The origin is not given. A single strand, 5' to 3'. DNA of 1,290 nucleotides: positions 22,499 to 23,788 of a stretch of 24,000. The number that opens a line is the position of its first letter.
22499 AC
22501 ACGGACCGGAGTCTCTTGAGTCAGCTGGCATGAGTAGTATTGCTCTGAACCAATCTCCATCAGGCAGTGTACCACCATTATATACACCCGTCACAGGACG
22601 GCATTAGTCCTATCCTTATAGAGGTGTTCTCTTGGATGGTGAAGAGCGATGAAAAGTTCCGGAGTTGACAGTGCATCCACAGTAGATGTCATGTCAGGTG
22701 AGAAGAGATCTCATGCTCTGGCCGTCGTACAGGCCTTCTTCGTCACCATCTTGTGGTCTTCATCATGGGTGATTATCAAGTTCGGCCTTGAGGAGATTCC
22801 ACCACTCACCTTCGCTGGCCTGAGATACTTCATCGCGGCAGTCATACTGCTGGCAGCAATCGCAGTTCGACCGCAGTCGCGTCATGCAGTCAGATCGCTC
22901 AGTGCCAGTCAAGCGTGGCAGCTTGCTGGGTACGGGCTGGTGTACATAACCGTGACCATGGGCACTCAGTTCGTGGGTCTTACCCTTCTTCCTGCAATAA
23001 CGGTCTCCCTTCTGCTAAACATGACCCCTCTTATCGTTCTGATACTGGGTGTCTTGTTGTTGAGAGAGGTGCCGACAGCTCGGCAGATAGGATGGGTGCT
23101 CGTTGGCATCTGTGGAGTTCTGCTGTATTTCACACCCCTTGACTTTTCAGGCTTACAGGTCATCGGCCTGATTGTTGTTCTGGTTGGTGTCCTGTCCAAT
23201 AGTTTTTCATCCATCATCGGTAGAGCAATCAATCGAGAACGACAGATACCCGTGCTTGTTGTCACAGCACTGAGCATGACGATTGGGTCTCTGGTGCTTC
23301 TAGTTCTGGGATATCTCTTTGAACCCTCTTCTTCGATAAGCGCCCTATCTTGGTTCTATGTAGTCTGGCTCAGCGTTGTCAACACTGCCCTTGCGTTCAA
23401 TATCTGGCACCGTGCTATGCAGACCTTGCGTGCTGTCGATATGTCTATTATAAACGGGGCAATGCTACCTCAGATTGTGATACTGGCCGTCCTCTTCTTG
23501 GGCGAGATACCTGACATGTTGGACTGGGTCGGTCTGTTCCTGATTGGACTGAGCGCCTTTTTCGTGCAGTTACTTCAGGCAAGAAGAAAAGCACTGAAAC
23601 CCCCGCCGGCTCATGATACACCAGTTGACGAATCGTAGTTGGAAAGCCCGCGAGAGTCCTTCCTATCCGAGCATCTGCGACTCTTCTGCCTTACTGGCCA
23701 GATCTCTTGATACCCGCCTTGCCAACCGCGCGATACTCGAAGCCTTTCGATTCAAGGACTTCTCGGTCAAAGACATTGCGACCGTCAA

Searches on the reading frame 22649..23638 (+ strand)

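Call 9: search_protein_families(library=pfam, proteins=[window:22649-23638:+], max_evalue=0.001)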
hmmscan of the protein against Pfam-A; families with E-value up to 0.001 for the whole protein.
window:22649-23638:+ (329 aa): 1 family
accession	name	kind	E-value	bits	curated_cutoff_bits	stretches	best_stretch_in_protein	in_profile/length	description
PF00892.27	EamA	-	1.1e-34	120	28.2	2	25-161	3-134/135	EamA-like transporter family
